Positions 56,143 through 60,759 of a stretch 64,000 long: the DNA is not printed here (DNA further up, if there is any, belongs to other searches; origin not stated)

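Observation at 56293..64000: Cys-rich surface locus: giant beta-helix-like protein, beta-barrel candidate and CC-pair repeat protein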

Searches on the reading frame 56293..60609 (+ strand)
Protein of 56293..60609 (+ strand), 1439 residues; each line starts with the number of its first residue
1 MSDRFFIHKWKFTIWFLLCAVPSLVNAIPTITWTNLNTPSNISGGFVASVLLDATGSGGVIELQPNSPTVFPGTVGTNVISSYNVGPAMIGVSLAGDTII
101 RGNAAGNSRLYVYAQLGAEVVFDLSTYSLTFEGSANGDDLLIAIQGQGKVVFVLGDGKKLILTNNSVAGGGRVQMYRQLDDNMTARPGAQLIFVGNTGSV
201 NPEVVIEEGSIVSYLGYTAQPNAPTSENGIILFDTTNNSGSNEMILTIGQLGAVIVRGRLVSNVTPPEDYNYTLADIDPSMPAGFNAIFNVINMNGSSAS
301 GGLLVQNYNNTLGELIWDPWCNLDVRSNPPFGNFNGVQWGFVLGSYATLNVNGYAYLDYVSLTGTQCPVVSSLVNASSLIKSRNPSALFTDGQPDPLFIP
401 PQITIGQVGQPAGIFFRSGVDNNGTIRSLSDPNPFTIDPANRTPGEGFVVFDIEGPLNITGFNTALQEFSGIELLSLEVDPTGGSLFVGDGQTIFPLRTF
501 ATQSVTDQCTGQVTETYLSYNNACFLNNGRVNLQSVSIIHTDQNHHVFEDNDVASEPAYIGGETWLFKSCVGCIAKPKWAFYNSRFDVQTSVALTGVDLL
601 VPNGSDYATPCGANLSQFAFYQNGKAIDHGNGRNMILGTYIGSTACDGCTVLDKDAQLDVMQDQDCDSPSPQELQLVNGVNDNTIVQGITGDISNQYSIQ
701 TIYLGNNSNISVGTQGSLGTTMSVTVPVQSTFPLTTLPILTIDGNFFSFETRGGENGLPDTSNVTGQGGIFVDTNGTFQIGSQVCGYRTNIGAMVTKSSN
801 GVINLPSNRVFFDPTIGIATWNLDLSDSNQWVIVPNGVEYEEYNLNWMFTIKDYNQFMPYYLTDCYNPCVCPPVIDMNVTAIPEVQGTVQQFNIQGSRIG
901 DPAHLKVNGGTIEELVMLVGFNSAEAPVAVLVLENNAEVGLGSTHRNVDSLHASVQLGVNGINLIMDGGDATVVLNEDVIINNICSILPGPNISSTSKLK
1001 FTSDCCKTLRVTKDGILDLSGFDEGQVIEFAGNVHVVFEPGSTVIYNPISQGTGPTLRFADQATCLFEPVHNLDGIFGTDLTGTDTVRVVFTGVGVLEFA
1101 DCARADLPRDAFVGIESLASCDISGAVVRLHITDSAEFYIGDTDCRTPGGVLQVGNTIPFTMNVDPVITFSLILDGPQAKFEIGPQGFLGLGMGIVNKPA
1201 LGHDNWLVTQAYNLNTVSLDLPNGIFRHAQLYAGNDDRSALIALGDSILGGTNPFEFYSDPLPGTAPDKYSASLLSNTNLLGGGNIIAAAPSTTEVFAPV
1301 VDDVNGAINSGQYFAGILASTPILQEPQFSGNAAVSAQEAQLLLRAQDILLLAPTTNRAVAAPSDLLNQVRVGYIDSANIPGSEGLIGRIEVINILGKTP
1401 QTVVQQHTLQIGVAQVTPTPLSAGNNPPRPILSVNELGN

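Call 6: search_protein_families(library=pfam, proteins=[window:56293-60609:+], max_evalue=1)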
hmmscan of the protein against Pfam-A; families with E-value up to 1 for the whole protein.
window:56293-60609:+ (1439 aa): 0 families

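Call 7: search_protein_families(library=ncbifam, proteins=[window:56293-60609:+], max_evalue=1)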
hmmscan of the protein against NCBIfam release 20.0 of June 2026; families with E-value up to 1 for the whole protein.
window:56293-60609:+ (1439 aa): 0 families

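Call 15: search_solved_structures(query=window:56293-60609:+, max_evalue=1)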
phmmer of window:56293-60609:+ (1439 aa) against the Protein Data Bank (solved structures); distinct sequences matched with E-value up to 1: 3.
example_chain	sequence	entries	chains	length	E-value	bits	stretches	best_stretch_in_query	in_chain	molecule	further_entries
3ie2_A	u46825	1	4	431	0.4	11.2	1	116-169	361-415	Ribonuclease TTHA0252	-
3ie1_A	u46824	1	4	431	0.75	10.3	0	116-169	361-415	Ribonuclease TTHA0252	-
3idz_A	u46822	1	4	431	0.77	10.3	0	115-169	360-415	Ribonuclease TTHA0252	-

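Call 16: find_homologous_proteins(query=window:56293-60609:+)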
Query window:56293-60609:+ (1439 aa): 62 proteins with E <= 0.001 among 8000 candidates.
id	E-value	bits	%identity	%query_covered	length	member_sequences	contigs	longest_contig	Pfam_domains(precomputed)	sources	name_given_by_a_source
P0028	0.0e+0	3268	100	100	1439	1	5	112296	-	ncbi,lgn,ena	-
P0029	0.0e+0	2899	89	100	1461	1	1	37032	-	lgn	-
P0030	0.0e+0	2535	82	98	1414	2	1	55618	-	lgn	-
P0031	0.0e+0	2069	68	100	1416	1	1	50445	-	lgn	-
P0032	0.0e+0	1781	63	93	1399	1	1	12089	-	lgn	-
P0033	0.0e+0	1780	61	99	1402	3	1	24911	-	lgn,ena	-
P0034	0.0e+0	1775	63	94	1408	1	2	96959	-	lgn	-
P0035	0.0e+0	1752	63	93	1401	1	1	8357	-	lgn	-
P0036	0.0e+0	1743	61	94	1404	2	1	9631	-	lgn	-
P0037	0.0e+0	1699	60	93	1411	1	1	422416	-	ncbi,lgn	-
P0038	0.0e+0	1689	61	93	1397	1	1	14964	-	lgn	-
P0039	0.0e+0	1580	57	93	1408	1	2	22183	-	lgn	-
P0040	0.0e+0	1556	56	93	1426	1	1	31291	-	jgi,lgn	jgi:hypothetical protein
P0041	0.0e+0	1531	56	94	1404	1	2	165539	-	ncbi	-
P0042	0.0e+0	1529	55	95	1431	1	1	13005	-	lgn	-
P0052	0.0e+0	1274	49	95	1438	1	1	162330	-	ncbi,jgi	jgi:hypothetical protein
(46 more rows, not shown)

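Call 17: find_encoding_contigs(protein=P0028, flank=10000, max_places=4)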
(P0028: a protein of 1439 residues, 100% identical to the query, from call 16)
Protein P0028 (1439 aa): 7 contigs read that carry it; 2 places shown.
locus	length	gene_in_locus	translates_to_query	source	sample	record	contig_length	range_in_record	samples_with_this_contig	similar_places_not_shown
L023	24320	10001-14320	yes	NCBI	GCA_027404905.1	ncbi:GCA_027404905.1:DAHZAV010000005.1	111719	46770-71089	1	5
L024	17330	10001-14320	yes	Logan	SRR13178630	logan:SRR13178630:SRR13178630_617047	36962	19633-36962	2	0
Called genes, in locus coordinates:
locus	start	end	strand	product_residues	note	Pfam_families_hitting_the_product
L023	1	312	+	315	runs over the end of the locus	-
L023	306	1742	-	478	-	PF00749:tRNA-synt_1c, PF19269:Anticodon_2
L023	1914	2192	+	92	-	-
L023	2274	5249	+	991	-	PF07244:POTRA (faint), PF01103:Omp85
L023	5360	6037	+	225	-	-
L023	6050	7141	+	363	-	PF02463:SMC_N (faint), PF00005:ABC_tran, PF13304:AAA_21 (faint), PF08402:TOBE_2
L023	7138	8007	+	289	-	PF00528:BPD_transp_1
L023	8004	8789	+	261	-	PF00528:BPD_transp_1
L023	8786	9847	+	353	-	PF01547:SBP_bac_1, PF13416:SBP_bac_8, PF13531:SBP_bac_11 (faint), PF13343:SBP_bac_6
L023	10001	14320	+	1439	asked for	-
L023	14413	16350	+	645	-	-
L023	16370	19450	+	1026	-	-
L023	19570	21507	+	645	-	PF00133:tRNA-synt_1, PF01406:tRNA-synt_1e (weak), PF09334:tRNA-synt_1g, PF00133:tRNA-synt_1, PF01406:tRNA-synt_1e, PF19303:Anticodon_3 (weak), PF08264:Anticodon_1, PF01588:tRNA_bind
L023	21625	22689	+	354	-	PF13229:Beta_helix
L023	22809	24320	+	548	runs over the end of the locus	PF05048:NosD (weak), PF13229:Beta_helix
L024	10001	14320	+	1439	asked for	-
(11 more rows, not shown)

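Call 41: search_protein_families(library=pfam, proteins=[L023:21625-22686:+, L023:22809-24320:+], max_evalue=0.001)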
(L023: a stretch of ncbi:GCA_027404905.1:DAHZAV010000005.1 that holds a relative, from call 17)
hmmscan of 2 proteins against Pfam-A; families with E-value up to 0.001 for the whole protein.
L023:21625-22686:+ (354 aa): 2 families
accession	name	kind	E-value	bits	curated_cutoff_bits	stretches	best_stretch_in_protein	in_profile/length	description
PF13229.12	Beta_helix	-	1.1e-11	45.1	25.9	1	84-235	2-148/158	Right handed beta helix region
PF05048.19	NosD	-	2.5e-05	24.3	23.6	1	77-242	6-166/212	Periplasmic copper-binding protein (NosD)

L023:22809-24320:+ (504 aa): 1 family
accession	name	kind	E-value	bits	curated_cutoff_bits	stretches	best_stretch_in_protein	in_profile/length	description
PF13229.12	Beta_helix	-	1e-14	54.9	25.9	2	177-326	2-153/158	Right handed beta helix region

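Call 53: predict_structure(alignment_id=A3)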
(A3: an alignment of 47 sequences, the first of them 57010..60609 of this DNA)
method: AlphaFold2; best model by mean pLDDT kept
length: 1200 residues; sequences in the alignment: 47
mean_pLDDT: 89.2   pTM: 0.77
mean pLDDT of the five models: 89.2, 89.1, 87.9, 87.3, 86.6
residues with pLDDT >= 90: 758; 70-90: 387; 50-70: 39; < 50: 16
segments of 3 or more residues with pLDDT < 50: 1024-1036
pLDDT, mean of each block of 10 residues (from residue 1): 78 90 70 74 85 86 91 90 83 82 95 94 93 85 95 88 93 95 91 90 91 96 92 95 89 89 87 91 96 97 93 95 85 83 97 97 92 94 90 94 91 95 92 94 91 88 96 94 85 93 93 91 92 96 75 94 89 91 92 93 92 92 77 91 95 91 94 91 86 95 79 76 92 94 91 94 92 92 94 96 91 88 95 84 90 95 95 93 89 95 91 92 68 91 95 92 93 91 91 93 89 88 49 52 93 87 91 92 84 85 91 78 87 92 87 88 86 89 88 82
secondary structure, 60 per line:
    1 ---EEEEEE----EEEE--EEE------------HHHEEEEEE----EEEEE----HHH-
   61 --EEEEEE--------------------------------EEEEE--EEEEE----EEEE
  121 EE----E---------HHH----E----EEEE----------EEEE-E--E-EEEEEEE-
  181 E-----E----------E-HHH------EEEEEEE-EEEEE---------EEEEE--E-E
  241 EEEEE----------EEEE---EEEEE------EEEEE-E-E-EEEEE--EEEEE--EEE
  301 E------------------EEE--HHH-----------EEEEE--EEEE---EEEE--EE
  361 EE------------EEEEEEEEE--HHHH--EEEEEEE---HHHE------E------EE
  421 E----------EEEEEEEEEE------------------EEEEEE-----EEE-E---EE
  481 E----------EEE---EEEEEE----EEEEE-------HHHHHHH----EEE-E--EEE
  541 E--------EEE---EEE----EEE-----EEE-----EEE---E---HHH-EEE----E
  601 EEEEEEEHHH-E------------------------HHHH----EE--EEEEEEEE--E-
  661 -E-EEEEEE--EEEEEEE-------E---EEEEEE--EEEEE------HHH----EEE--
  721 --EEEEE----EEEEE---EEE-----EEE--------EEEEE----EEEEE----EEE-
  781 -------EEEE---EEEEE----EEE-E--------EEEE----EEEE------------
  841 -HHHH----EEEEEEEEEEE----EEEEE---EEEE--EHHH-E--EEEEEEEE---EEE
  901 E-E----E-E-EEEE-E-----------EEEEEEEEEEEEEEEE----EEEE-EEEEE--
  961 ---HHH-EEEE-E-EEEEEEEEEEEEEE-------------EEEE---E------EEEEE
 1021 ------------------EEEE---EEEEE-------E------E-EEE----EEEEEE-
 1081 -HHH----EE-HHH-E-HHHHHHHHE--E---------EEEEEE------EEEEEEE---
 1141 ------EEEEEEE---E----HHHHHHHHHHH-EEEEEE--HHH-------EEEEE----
elements in order (helices of 4 or more, strands of 3 or more residues): E4-9 E14-17 E20-22 E38-43 E48-52 E63-68 E101-105 E108-112 E117-122 E149-152 E163-166 E173-179 E209-215 E217-221 E231-235 E240-245 E256-259 E263-267 E274-278 E284-288 E291-295 E298-301 E320-322 E339-343 E346-349 E353-356 E359-362 E375-383 H386-389 E392-398 E419-421 E432-441 E460-465 E471-473 E479-481 E492-494 E498-503 E508-512 H520-526 E531-533 E538-541 E550-552 E556-558 E563-565 E571-573 E579-581 E593-595 E600-607 H637-640 E649-656 E664-669 E672-678 E690-695 E698-702 E716-718 E723-727 E732-736 E740-742 E748-750 E759-763 E768-772 E777-779 E788-791 E795-799 E804-806 E817-820 E825-828 H842-845 E850-860 E865-869 E873-876 E887-894 E898-901 E912-915 E929-944 E949-952 E954-958 E968-971 E975-988 E1002-1005 E1016-1020 E1039-1042 E1046-1050 E1067-1069 E1074-1079 H1098-1105 E1119-1124 E1131-1137 E1147-1153 H1162-1172 E1174-1179 E1192-1196

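Call 56: fold_search(model_id=the predicted structure, library=pdb)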
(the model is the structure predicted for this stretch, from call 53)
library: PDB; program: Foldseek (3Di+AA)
matches with E <= 10: 102; with E <= 0.001: 0
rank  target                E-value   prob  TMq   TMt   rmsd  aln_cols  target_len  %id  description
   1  5j44_A                7.4e-03  0.16  0.11  0.12  23.4      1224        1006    8  Crystal structure of the Secreted Extracellular protein A (SepA) from Shigella flexneri (released 2017-04-12)
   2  8vbb_A                2.3e-02  0.12  0.13  0.14  23.9      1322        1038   10  The secreted adhesin EtpA of Enterotoxigenic Escherichia coli in complex with the mouse mAb 1G05 (released 2024-09-04)
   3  3syj                  3.7e-02  0.14  0.13  0.15  18.5       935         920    9  Crystal structure of the Haemophilus influenzae Hap adhesin (released 2011-08-24)
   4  9mne_A                3.9e-02  0.18  0.15  0.18  18.6      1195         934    8  Crystal structure of enteropathogenic Escherichia coli EspC (released 2025-10-29)
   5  7ko9                  4.3e-02  0.33  0.13  0.23  17.4       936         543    9  Crystal structure of antigen 43 from uropathogenic Escherichia coli UTI89 (released 2022-03-09)
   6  3ak5_C                1.0e-01  0.09  0.13  0.15  19.9      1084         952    9  Hemoglobin protease (Hbp) passenger missing domain-2 (released 2010-10-06)
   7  7koh_C                1.1e-01  0.12  0.12  0.18  18.8       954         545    8  Crystal structure of antigen 43 from Escherichia coli EDL933 (released 2022-03-09)
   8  9mne_B                1.2e-01  0.11  0.14  0.17  19.1      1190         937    7  Crystal structure of enteropathogenic Escherichia coli EspC (released 2025-10-29)
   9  3ak5_D                1.2e-01  0.09  0.14  0.16  19.7      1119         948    9  Hemoglobin protease (Hbp) passenger missing domain-2 (released 2010-10-06)
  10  7koh_D                1.3e-01  0.13  0.12  0.19  17.2       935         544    7  Crystal structure of antigen 43 from Escherichia coli EDL933 (released 2022-03-09)
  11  9qe7                  1.9e-01  0.05  0.12  0.11  29.9      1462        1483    9  Membrane-distal part of extracellular domain of the Fap2 autotransporter adhesin from Fusobacterium nucleatum ATCC23726 (released 2025-07-30)
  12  4pey_A                2.7e-01  0.04  0.08  0.13  26.5       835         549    8  Structure of the E502A variant of sacteLam55A from Streptomyces sp. SirexAA-E in complex with laminaritriose (released 2015-03-18)
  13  4pex_A                4.7e-01  0.03  0.07  0.13  26.4       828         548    8  Structure of the E502A variant of sacteLam55A from Streptomyces sp. SirexAA-E in complex with glucose (released 2015-03-18)
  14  4pex_B                5.1e-01  0.03  0.08  0.13  26.3       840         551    9  Structure of the E502A variant of sacteLam55A from Streptomyces sp. SirexAA-E in complex with glucose (released 2015-03-18)
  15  3ak5_A                7.4e-01  0.05  0.13  0.15  19.6      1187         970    8  Hemoglobin protease (Hbp) passenger missing domain-2 (released 2010-10-06)
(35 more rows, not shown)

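Call 60: search_protein_families(library=pfam, proteins=[L023:16370-19447:+], max_evalue=0.01)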
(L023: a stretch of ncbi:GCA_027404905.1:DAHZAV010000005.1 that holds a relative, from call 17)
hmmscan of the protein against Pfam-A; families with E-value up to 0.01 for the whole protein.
L023:16370-19447:+ (1026 aa): 8 families
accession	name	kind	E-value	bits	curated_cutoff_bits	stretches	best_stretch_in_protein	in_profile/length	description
PF11333.13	DUF3135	-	2.4e-15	57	22.7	0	372-402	27-57/81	Protein of unknown function (DUF3135)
PF02346.21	Vac_Fusion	-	1.1e-14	54.2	24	0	470-495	2-27/56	Chordopoxvirus multifunctional envelope protein A27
PF15027.12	MGT5A_N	-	1.3e-09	38.4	27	0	633-683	70-121/137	MGT5A-like, N-terminal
PF21710.3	Spt6_S1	-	2.6e-08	34.5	27.5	0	839-891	35-88/91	Spt6, S1/OB domain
PF16519.10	TRPM_tetra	-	2.4e-06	28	26.6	0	470-484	18-32/56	Tetramerisation domain of TRPM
PF02542.21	YgbB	-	1e-05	26.4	26.7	0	289-364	57-132/155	YgbB family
PF03514.20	GRAS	-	0.001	18.5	27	0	560-615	186-241/374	GRAS domain family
PF09991.14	DUF2232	-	0.002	17.8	27.8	0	748-818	120-190/290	Predicted membrane protein (DUF2232)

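Call 64: list_cluster_members(proteins=[window:56293-60609:+, window:60705-62639:+, L023:16370-19447:+, P0019, P0052, P0026])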
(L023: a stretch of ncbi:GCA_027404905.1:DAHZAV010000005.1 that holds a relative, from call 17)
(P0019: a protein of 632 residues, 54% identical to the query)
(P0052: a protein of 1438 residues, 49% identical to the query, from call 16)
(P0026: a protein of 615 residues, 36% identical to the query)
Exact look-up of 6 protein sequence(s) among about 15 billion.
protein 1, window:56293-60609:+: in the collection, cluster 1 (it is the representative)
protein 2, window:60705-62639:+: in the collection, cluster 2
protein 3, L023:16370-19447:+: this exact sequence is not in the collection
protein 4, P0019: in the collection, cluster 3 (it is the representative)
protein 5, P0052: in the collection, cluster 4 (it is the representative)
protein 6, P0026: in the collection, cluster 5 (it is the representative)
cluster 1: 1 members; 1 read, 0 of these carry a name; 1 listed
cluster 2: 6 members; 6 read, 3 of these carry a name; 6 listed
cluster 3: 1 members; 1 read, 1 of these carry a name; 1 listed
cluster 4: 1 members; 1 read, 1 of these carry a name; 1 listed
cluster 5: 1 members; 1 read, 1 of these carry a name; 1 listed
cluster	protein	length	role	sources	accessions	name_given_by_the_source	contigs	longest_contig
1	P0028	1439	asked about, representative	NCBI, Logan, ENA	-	-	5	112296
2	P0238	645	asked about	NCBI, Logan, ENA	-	-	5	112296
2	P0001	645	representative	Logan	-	-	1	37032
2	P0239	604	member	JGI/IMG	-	hypothetical protein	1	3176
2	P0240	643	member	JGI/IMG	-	hypothetical protein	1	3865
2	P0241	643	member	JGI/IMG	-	hypothetical protein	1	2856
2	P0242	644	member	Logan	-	-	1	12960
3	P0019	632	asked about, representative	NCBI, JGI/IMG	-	hypothetical protein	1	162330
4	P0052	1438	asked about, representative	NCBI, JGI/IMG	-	hypothetical protein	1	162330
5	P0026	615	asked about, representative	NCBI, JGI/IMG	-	hypothetical protein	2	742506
